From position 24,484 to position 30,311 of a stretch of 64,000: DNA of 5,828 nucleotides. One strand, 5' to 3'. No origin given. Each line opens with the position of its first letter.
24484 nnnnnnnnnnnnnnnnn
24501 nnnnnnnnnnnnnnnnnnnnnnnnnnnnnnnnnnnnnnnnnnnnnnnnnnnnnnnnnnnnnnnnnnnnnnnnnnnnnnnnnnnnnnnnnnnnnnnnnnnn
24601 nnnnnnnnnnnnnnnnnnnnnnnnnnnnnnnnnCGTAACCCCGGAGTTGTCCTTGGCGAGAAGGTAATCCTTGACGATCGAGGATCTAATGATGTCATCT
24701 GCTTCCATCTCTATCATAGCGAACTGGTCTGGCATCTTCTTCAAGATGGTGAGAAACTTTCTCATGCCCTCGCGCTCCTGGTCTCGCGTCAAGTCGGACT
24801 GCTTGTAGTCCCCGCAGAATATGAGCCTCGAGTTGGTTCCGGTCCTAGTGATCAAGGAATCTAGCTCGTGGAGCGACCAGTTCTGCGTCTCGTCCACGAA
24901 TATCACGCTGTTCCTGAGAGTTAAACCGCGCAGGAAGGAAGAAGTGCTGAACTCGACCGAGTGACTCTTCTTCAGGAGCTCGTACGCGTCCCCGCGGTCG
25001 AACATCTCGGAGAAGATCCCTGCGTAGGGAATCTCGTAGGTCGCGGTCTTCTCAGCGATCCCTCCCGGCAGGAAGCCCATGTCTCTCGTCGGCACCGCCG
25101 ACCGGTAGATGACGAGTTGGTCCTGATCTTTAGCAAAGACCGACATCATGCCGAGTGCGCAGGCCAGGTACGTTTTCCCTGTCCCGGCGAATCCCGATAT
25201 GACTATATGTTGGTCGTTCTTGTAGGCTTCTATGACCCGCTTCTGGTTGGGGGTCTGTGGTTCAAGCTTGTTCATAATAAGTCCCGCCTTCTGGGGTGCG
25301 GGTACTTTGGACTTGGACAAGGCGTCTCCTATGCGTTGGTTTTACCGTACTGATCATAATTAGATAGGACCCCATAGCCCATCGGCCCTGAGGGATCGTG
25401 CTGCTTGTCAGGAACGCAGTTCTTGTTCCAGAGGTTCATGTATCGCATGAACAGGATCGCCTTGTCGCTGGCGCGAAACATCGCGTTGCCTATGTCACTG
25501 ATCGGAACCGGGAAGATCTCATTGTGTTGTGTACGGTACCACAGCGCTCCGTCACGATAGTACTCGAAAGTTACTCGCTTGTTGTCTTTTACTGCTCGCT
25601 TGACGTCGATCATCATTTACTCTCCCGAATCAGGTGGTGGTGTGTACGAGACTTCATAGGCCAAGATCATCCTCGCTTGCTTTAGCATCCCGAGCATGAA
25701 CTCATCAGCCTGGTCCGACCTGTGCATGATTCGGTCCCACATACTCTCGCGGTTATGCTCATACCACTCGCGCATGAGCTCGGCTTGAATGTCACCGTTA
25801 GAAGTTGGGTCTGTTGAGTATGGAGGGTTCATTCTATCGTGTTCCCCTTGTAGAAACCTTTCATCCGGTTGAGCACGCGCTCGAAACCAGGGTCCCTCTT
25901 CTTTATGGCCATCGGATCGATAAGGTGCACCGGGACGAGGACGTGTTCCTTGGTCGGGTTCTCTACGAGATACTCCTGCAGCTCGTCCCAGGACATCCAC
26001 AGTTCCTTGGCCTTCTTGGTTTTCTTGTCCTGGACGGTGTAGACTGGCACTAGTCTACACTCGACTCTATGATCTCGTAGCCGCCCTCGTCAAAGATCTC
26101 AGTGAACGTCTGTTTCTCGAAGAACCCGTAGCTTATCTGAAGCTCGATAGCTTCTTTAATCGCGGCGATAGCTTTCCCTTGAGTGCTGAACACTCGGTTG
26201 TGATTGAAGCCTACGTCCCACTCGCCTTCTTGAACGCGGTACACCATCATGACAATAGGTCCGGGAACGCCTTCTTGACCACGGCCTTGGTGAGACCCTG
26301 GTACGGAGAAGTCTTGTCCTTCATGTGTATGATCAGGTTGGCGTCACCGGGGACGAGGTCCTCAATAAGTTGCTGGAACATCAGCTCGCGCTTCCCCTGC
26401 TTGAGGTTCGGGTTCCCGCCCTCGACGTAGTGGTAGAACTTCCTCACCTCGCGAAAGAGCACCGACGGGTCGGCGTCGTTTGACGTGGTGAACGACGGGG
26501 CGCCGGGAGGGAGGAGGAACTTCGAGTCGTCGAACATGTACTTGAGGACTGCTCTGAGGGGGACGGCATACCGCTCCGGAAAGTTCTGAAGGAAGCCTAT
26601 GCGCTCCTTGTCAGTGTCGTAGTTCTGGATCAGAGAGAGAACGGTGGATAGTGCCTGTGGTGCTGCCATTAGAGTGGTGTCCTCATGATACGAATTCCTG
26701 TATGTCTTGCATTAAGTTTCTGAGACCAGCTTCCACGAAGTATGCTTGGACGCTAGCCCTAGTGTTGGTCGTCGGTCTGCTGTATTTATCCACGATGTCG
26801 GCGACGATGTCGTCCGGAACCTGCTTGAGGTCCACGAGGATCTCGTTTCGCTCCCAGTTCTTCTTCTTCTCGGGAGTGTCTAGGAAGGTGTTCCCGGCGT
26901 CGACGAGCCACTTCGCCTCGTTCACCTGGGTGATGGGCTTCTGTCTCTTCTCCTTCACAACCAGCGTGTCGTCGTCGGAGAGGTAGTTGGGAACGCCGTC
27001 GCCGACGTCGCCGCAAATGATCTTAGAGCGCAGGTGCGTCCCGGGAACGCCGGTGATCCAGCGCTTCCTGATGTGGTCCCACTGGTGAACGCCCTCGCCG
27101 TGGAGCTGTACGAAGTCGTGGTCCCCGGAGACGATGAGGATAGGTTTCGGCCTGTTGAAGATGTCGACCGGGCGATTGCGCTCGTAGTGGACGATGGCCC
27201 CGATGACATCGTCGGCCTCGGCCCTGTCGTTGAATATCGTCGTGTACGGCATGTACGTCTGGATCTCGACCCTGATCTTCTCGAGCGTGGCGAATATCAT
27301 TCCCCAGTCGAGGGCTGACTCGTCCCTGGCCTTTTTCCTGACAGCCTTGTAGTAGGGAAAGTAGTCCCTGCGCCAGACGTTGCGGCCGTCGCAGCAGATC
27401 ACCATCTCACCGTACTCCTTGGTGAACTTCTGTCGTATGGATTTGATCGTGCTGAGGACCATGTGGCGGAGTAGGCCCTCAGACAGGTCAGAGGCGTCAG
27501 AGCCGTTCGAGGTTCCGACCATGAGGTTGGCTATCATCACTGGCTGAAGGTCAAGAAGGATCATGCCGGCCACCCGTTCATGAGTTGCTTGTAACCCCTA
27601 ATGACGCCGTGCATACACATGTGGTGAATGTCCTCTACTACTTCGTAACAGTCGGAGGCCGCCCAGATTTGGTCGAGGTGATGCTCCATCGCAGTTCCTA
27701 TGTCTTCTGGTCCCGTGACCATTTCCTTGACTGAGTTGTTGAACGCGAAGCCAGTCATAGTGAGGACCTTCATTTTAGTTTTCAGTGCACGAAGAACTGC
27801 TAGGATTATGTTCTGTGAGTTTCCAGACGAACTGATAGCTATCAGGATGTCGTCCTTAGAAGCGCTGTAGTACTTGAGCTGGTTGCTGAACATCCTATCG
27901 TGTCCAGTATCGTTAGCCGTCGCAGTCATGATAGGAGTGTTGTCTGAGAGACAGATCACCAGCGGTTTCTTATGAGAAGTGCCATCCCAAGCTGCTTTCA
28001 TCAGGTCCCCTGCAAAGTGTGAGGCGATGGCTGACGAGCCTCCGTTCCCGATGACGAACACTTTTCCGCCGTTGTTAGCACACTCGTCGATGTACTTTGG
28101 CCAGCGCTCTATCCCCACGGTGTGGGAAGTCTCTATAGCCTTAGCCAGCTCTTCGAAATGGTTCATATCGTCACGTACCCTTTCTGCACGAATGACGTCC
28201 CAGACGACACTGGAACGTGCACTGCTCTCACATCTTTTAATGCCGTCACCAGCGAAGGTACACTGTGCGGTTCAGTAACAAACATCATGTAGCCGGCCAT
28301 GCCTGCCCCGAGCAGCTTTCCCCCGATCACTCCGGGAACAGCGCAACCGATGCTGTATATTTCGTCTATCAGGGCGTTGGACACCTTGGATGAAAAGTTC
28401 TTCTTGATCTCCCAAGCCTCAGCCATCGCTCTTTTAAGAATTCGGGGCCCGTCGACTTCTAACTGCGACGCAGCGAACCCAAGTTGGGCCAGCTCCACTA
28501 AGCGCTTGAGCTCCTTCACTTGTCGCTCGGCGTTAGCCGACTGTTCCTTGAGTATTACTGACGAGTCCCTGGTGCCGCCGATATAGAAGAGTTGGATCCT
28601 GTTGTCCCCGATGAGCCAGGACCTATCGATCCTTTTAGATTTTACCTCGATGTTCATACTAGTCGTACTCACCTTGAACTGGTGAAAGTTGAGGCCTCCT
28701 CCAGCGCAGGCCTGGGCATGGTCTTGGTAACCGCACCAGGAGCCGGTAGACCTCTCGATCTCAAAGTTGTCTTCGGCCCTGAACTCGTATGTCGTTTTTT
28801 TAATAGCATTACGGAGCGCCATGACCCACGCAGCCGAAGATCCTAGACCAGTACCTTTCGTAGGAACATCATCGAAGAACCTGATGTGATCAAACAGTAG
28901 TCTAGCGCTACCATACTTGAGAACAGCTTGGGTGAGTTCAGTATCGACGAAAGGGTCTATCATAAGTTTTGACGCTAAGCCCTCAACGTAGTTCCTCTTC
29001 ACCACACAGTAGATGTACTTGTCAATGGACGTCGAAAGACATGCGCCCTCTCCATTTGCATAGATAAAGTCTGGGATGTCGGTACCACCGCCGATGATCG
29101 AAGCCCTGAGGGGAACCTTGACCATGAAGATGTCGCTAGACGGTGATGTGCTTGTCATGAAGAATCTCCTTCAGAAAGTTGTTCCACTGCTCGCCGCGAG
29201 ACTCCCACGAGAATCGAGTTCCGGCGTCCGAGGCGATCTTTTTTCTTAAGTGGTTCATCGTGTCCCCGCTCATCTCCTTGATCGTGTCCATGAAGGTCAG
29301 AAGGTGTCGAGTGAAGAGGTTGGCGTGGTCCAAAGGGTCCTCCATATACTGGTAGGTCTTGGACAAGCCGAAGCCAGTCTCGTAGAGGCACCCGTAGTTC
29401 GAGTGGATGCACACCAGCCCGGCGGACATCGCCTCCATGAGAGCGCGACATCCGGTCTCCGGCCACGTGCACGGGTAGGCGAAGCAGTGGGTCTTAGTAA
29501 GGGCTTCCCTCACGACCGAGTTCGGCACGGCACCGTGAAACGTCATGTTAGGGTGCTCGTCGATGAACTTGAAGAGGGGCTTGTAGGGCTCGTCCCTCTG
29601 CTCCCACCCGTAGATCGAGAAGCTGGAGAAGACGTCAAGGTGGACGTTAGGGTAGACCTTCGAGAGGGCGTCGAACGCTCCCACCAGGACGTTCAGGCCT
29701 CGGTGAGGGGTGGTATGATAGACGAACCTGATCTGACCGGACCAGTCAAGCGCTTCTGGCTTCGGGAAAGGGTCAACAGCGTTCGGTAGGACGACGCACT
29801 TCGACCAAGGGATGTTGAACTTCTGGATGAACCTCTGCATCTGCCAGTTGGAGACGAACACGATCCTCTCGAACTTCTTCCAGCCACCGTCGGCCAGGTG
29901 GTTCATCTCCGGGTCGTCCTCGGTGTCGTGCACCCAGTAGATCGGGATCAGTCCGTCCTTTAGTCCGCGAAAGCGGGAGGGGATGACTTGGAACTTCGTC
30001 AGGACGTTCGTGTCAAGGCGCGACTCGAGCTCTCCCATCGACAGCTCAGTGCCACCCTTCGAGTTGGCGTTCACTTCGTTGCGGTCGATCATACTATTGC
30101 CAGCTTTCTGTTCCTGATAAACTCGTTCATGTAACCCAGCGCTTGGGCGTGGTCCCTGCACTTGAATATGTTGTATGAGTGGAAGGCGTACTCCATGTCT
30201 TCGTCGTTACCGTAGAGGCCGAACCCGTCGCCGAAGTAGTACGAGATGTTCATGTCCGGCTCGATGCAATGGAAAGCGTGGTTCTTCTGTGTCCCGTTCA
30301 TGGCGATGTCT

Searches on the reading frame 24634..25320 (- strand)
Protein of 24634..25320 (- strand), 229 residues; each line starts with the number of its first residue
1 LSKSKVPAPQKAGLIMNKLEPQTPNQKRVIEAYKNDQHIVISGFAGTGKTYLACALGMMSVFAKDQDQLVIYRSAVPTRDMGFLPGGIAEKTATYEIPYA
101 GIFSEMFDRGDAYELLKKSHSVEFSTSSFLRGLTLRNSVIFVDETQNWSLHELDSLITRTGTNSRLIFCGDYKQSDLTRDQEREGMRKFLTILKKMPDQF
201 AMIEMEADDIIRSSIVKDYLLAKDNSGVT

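Call 11: search_protein_families(library=pfam, proteins=[window:24634-25320:-], max_evalue=0.001)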
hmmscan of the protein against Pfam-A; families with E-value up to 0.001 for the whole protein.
window:24634-25320:- (229 aa): 7 families
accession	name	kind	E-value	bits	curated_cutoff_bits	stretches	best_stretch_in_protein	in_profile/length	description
PF02562.22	PhoH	-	2e-44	152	27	1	19-218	2-199/205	PhoH-like protein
PF13604.12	AAA_30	-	6.1e-07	29.8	27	0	24-53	4-35/191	AAA domain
PF13245.12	AAA_19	-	7.8e-07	29.8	25.1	1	26-175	1-129/134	AAA domain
PF01695.23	IstB_IS21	-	0.00031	20.8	24.1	1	34-61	90-117/238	IstB-like ATP binding protein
PF00580.27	UvrD-helicase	-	0.00055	20.1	23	0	115-175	191-251/271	UvrD/REP helicase N-terminal domain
PF13401.12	AAA_22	-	0.00057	20.6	27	0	35-170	4-122/130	AAA domain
PF20720.3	nSTAND3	-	0.0007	19.8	27.2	0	22-57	3-38/155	Novel STAND NTPase 3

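Call 63: find_related_loci(query=window:24634-25320:-, collection=viral_contigs, flank=10000)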
Query window:24634-25320:- (229 aa) in viral_contigs; peptide patterns used: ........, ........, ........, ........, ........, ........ (x = any residue, [..] = any of these).
200 stretches matched a pattern; 179 encode a relative of the query (tblastn E <= 1e-3); the best 80 are kept; 80 distinct loci.
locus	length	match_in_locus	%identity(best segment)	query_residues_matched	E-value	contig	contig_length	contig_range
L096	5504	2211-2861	46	6-222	4e-67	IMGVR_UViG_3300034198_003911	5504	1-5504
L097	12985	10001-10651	46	6-222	4e-67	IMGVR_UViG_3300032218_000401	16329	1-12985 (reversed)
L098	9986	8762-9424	46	6-225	4e-66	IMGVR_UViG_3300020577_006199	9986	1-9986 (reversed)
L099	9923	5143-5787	48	10-224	3e-65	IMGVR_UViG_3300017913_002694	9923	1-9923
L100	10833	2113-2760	47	16-227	3e-65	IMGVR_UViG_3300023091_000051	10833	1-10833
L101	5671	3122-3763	47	12-224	4e-65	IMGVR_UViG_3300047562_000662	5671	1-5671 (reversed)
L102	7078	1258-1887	46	20-228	1e-62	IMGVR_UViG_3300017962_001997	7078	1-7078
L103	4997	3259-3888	46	20-228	1e-62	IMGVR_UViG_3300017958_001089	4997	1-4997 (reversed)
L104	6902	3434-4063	46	20-228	1e-62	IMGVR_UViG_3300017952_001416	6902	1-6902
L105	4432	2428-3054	46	20-227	3e-61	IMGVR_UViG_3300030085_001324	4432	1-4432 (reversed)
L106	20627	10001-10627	46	20-227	4e-61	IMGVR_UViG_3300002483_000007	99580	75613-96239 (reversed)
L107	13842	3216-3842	46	20-227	3e-61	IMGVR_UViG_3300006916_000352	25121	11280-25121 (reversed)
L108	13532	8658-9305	44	10-224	4e-61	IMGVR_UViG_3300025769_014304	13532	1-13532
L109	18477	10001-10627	46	20-227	4e-61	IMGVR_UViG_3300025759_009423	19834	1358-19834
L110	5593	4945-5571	46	20-227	5e-61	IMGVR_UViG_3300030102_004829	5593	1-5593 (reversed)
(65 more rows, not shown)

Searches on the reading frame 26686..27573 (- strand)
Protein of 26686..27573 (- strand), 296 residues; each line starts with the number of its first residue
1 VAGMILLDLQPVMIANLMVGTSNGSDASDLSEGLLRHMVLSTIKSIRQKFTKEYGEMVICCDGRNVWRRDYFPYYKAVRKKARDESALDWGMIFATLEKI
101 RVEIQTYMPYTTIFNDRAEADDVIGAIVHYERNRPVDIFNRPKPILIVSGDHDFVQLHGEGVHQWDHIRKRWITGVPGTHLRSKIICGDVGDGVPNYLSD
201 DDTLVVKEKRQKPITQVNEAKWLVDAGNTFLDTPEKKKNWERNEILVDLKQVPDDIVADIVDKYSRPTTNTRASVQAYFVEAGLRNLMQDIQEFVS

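Call 9: search_protein_families(library=pfam, proteins=[window:26686-27573:-], max_evalue=0.001)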
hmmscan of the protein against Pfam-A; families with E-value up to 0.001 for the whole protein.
window:26686-27573:- (296 aa): 2 families
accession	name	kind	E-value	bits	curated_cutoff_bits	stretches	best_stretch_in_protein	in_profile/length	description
PF02739.22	5_3_exonuc_N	-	3.9e-14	53.1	34.3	1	33-169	27-149/164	5'-3' exonuclease, N-terminal resolvase-like domain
PF09293.15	RNaseH_C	-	6.1e-10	40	25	1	181-294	7-124/124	T4 RNase H, C terminal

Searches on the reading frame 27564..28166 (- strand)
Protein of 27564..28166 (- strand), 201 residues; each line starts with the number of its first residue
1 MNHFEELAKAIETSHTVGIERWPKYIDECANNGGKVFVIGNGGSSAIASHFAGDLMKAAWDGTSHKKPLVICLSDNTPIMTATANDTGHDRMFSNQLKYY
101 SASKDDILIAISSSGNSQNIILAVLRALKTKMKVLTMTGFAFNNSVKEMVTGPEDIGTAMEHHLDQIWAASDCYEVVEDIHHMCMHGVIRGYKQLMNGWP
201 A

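Call 11: search_protein_families(library=pfam, proteins=[window:27564-28166:-], max_evalue=0.001)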
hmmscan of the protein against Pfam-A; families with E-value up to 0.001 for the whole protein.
window:27564-28166:- (201 aa): 2 families
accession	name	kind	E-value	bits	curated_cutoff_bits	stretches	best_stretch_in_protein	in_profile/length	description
PF13580.11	SIS_2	-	2.8e-16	60.2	27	1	3-139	5-138/138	SIS domain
PF01380.27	SIS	-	1.8e-05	25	25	0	102-146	51-95/131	SIS domain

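Call 51: search_protein_families(library=ncbifam, proteins=[window:27564-28166:-], max_evalue=0.01)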
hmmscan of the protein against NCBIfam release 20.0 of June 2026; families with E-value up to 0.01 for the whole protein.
window:27564-28166:- (201 aa): 15 families
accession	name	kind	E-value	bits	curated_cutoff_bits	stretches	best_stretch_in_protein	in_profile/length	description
NF010546.0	PRK13936.1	equivalog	6.4e-23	81.5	276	1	19-141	29-148/197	phosphoheptose isomerase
TIGR00441.1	gmhA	equivalog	1.6e-20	73.7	209.45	1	28-139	6-114/154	D-sedoheptulose 7-phosphate isomerase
NF001628.0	PRK00414.1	equivalog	2.2e-20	73.1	265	1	18-141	29-148/192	D-sedoheptulose 7-phosphate isomerase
NF008138.0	PRK10886.1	equivalog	9.8e-18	64.6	352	1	29-143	37-148/196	DnaA initiator-associating protein DiaA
NF010547.0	PRK13938.1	equivalog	2.4e-14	53.5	320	1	32-142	44-151/196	D-sedoheptulose 7-phosphate isomerase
NF008590.0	PRK11557.1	equivalog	2e-07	30.7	355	1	101-144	176-219/282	MurR/RpiR family transcriptional regulator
TIGR03127.2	RuMP_HxlB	equivalog_domain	1.4e-06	28.3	160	1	102-139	70-107/178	6-phospho-3-hexuloisomerase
NF002805.0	PRK02947.1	subfamily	7.8e-06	25.2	135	1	3-147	10-150/247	sugar isomerase domain-containing protein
NF041755.1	RuMP_HxlAB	equivalog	4e-05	22.8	500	0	102-140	286-324/391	bifunctional 3-hexulose-6-phosphate synthase/6-phospho-3-hexuloisomerase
NF003915.0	PRK05441.1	subfamily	0.0028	16.7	168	1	8-139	38-166/300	N-acetylmuramic acid 6-phosphate etherase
NF040776.2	AlsR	equivalog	0.0044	16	400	0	103-139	175-211/279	transcriptional repressor AlsR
NF009222.0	PRK12570.1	subfamily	0.005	15.7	255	1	26-124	62-158/307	N-acetylmuramic acid 6-phosphate etherase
NF008458.0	PRK11337.1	equivalog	0.0054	15.7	378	0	89-140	177-224/293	MurR/RpiR family transcriptional regulator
TIGR02128.1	G6PI_arch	equivalog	0.006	15.5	213.9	0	102-138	65-100/308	bifunctional phosphoglucose/phosphomannose isomerase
NF008141.0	PRK10892.1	equivalog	0.0066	15.7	505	0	103-139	95-131/328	arabinose-5-phosphate isomerase KdsD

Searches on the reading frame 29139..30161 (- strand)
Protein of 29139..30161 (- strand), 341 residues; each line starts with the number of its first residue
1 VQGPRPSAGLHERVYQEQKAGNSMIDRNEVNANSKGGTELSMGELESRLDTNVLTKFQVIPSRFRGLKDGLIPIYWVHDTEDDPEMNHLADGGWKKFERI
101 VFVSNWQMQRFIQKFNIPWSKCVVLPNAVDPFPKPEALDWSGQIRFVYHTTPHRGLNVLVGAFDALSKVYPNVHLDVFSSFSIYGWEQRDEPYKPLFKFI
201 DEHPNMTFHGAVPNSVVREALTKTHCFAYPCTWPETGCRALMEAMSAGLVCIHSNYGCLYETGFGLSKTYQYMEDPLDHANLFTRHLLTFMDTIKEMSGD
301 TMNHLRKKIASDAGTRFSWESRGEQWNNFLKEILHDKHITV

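Call 9: search_protein_families(library=pfam, proteins=[window:29139-30161:-], max_evalue=0.001)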
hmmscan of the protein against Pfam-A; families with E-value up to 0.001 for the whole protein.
window:29139-30161:- (341 aa): 3 families
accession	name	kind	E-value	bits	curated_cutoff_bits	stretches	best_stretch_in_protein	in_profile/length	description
PF00534.26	Glycos_transf_1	-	1.4e-10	41.4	26.4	1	145-259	19-127/172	Glycosyl transferases group 1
PF13692.12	Glyco_trans_1_4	-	4.4e-08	33.9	27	1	152-258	13-110/142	Glycosyl transferases group 1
PF13439.12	Glyco_transf_4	-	0.00056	20.4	28.5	0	95-131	132-168/170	Glycosyltransferase Family 4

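Call 51: search_protein_families(library=ncbifam, proteins=[window:29139-30161:-], max_evalue=0.01)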
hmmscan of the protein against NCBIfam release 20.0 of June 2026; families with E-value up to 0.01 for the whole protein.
window:29139-30161:- (341 aa): 2 families
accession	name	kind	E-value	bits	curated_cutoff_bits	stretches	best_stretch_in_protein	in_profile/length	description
NF041876.1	EPS_EpsE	equivalog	4.2e-06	26.3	400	1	205-259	277-330/389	exopolysaccharide biosynthesis GT4 family glycosyltransferase EpsE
NF041879.1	EPS_EpsH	equivalog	0.0015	17.4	800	1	205-262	294-350/431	exopolysaccharide biosynthesis glycosyltransferase EpsH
